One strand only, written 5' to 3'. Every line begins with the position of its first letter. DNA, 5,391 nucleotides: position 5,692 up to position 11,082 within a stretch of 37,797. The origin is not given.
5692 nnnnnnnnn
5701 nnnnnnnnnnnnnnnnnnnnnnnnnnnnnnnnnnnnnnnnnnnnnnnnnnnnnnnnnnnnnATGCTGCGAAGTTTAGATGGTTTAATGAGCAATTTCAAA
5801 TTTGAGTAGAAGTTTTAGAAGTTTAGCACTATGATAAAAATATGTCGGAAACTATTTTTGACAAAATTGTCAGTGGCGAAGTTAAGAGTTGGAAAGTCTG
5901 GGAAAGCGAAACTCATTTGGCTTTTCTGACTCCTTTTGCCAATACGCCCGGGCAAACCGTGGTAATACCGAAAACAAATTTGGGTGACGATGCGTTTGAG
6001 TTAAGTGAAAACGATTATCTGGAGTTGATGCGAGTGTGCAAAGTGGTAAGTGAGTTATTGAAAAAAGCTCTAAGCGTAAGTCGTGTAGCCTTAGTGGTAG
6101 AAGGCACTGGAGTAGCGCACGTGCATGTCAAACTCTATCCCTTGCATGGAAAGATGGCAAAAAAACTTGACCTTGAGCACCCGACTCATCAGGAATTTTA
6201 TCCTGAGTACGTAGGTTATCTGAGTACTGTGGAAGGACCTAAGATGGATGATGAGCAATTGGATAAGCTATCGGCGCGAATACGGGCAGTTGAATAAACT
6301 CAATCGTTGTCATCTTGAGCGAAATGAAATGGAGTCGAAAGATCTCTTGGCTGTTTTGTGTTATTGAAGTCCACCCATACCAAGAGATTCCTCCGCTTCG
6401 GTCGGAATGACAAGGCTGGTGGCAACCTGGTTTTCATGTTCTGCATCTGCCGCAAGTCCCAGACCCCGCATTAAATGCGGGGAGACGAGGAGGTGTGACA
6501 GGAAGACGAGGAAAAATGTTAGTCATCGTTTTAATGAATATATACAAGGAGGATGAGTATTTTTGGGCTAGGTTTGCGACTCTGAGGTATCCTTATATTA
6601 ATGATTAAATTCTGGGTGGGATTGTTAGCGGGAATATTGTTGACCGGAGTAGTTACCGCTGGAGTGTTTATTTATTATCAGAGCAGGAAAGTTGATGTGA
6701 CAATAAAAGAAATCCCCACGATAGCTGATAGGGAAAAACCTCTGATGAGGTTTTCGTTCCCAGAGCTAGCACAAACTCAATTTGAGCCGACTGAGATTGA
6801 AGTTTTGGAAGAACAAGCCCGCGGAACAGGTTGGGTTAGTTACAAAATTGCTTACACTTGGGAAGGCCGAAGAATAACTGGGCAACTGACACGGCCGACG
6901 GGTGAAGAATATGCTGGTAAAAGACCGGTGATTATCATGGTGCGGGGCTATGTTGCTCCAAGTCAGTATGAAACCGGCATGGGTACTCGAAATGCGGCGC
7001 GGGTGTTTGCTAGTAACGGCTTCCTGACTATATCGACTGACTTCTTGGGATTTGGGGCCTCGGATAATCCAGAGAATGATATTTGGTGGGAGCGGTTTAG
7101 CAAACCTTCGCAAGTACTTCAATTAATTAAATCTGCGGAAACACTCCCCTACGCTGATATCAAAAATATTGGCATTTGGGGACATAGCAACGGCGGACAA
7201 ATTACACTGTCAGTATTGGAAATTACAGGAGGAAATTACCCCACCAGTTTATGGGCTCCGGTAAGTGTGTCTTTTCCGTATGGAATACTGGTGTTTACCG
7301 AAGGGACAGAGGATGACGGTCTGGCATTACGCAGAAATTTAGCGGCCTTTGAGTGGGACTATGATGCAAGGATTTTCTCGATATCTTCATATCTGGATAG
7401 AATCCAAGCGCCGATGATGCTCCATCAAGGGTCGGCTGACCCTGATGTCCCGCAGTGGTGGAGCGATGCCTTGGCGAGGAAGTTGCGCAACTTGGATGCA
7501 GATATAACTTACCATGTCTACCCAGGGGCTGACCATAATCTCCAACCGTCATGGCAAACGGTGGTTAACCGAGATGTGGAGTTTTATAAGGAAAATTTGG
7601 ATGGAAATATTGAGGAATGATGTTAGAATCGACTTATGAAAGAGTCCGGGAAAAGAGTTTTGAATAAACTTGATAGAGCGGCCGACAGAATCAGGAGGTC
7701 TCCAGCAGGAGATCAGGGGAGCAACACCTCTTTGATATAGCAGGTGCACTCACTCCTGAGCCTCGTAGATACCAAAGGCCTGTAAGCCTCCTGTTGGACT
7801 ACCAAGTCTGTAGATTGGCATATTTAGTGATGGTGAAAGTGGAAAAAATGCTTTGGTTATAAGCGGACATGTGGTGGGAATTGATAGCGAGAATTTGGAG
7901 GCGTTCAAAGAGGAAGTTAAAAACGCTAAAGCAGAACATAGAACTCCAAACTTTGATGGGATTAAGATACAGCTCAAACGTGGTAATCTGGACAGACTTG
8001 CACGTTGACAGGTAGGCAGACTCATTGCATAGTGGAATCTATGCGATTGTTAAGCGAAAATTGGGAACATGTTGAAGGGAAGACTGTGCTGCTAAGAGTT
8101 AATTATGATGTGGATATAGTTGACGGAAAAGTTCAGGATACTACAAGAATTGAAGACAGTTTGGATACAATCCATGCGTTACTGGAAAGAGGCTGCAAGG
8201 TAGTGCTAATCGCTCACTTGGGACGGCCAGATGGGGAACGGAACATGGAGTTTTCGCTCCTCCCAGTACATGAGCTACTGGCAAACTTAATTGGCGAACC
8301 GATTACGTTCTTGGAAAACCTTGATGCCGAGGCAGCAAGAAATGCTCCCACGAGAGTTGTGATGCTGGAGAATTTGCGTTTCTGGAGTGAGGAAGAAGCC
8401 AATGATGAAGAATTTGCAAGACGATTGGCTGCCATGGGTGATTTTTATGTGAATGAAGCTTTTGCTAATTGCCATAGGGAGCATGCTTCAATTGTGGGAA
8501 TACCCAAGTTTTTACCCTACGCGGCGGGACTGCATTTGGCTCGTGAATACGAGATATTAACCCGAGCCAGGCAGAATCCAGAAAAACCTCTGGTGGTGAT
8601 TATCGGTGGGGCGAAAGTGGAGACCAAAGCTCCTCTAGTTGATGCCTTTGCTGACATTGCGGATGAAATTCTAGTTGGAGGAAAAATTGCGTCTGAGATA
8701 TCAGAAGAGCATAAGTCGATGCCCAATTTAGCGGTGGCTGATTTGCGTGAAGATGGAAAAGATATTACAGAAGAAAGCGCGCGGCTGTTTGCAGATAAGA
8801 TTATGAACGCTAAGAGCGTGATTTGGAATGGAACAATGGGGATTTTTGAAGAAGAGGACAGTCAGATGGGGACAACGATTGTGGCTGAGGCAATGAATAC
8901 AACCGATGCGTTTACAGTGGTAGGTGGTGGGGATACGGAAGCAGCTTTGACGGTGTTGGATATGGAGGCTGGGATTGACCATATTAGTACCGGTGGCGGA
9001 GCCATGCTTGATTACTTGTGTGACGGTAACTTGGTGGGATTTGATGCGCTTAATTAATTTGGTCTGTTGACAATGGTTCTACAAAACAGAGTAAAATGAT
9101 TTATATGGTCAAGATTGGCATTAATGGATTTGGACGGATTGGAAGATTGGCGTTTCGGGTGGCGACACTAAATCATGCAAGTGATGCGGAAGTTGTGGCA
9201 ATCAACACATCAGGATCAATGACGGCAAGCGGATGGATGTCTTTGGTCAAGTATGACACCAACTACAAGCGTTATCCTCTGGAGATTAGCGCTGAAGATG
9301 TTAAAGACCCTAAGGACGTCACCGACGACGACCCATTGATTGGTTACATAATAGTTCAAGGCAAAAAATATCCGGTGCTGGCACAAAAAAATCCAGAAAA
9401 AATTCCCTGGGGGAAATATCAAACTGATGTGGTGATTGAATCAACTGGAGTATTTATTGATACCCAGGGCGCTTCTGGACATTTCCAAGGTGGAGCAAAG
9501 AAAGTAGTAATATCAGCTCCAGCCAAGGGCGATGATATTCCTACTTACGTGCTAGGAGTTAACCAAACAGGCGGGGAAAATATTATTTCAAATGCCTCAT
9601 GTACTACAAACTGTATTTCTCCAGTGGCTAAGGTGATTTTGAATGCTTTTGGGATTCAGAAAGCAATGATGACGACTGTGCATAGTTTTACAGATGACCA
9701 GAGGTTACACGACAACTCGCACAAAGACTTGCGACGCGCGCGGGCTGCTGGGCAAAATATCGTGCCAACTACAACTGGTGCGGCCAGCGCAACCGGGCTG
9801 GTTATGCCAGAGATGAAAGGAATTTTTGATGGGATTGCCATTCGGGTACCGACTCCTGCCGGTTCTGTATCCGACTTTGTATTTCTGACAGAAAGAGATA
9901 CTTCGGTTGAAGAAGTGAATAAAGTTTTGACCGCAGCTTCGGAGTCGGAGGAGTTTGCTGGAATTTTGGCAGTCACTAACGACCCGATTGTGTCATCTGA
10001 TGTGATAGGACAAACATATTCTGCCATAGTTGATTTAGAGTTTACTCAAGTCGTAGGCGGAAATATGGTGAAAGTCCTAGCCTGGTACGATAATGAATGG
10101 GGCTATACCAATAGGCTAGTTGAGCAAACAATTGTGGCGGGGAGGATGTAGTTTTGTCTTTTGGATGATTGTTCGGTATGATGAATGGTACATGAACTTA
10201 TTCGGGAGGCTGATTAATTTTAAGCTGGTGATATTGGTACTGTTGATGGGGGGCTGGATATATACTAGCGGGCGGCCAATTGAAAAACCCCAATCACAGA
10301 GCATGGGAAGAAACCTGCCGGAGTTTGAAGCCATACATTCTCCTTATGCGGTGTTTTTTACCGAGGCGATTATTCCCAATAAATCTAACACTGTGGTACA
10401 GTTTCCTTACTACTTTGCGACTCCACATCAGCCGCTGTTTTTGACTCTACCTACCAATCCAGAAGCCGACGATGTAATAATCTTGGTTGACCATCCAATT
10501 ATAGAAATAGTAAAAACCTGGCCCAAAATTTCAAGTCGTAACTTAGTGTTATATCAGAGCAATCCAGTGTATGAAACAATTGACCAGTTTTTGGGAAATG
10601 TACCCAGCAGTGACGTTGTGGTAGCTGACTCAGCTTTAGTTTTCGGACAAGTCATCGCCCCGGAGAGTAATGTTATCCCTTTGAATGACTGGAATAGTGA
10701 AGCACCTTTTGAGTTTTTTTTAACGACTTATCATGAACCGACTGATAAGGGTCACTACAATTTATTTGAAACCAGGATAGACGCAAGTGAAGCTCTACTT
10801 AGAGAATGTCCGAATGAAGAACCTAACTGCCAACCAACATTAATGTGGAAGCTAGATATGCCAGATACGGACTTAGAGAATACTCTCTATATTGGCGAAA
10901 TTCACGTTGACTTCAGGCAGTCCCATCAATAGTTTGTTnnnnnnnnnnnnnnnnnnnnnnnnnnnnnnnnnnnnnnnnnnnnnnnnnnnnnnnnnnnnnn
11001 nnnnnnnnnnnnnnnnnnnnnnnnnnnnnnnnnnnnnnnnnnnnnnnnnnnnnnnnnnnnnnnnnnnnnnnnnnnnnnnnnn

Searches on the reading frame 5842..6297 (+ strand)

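Call 9: search_protein_families(library=pfam, proteins=[window:5842-6297:+], max_evalue=0.01)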
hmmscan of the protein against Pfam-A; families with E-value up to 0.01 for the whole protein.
window:5842-6297:+ (151 aa): 1 family
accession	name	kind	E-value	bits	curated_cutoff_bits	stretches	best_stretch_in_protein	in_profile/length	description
PF01230.28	HIT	-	1.8e-05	25.7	21.5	1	12-96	2-90/98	HIT domain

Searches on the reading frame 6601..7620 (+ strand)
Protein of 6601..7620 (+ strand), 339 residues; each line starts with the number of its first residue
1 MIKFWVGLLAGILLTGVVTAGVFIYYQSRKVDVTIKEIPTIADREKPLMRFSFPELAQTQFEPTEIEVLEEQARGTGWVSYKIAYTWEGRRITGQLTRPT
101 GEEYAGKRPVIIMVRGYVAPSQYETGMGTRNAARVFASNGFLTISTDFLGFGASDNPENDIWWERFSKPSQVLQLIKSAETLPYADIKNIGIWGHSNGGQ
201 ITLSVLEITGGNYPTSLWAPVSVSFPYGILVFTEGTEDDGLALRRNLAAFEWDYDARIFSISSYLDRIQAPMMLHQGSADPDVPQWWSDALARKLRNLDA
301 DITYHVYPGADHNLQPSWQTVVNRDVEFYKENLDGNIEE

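Call 8: search_protein_families(library=pfam, proteins=[window:6601-7620:+], max_evalue=0.01)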
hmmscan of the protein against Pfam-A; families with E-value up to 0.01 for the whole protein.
window:6601-7620:+ (339 aa): 8 families
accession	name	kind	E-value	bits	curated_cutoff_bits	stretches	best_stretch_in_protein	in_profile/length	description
PF00326.27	Peptidase_S9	-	5.4e-13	49.4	22.6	1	172-333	48-210/213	Prolyl oligopeptidase family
PF01738.24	DLH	-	1.3e-08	35.2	21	1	264-313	138-187/217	Dienelactone hydrolase family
PF12146.15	Hydrolase_4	-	3.1e-08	33.7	27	1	131-206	22-94/239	Serine aminopeptidase, S33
PF20434.5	BD-FAE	-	5.8e-05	23.1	26.8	0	257-295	177-215/215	BD-FAE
PF00561.26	Abhydrolase_1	-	8e-05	22.9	25.8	1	109-206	1-87/245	alpha/beta hydrolase fold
PF02129.25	Peptidase_S15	-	0.00021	21.5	23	0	89-156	2-67/262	X-Pro dipeptidyl-peptidase (S15 family)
PF05448.18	AXE1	-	0.0005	19.4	21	0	78-151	54-120/321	Acetyl xylan esterase (AXE1)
PF07859.19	Abhydrolase_3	-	0.0039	17.4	25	0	173-313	56-207/210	alpha/beta hydrolase fold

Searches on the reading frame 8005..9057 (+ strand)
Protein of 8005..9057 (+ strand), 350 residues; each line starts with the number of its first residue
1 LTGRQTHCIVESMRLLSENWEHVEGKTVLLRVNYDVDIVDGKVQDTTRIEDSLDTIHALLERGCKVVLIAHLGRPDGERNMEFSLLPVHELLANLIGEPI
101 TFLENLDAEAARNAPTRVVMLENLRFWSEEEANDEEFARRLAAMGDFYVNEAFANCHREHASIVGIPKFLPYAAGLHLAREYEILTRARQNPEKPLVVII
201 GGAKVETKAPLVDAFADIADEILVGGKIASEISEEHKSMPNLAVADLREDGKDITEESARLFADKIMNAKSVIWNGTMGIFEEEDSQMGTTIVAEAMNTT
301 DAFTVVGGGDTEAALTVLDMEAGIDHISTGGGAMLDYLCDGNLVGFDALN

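Call 8: search_protein_families(library=pfam, proteins=[window:8005-9057:+], max_evalue=0.01)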
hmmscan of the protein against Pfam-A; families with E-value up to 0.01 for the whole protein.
window:8005-9057:+ (350 aa): 1 family
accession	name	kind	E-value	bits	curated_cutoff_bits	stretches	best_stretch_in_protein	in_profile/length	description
PF00162.24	PGK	-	3.2e-96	323.1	27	2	22-230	5-218/379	Phosphoglycerate kinase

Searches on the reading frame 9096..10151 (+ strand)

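Call 8: search_protein_families(library=pfam, proteins=[window:9096-10151:+], max_evalue=0.01)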
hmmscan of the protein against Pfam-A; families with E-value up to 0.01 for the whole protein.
window:9096-10151:+ (351 aa): 2 families
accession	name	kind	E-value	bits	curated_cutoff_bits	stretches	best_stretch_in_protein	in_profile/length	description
PF02800.25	Gp_dh_C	-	3.1e-59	199.5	24.4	1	175-331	2-158/158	Glyceraldehyde 3-phosphate dehydrogenase, C-terminal domain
PF00044.30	Gp_dh_N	-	1.6e-26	92.9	31.7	1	5-122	1-100/101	Glyceraldehyde 3-phosphate dehydrogenase, NAD binding domain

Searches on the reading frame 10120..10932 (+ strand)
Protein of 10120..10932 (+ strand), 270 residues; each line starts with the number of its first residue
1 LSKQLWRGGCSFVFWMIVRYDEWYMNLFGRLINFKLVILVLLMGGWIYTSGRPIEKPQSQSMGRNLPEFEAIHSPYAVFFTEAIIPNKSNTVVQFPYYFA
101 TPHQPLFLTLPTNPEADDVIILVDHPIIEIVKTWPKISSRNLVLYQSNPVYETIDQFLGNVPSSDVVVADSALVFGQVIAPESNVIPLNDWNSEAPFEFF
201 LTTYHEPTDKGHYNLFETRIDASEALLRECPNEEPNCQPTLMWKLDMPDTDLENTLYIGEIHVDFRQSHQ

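Call 8: search_protein_families(library=pfam, proteins=[window:10120-10932:+], max_evalue=0.01)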
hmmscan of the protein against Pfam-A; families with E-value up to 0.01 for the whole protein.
window:10120-10932:+ (270 aa): 0 families
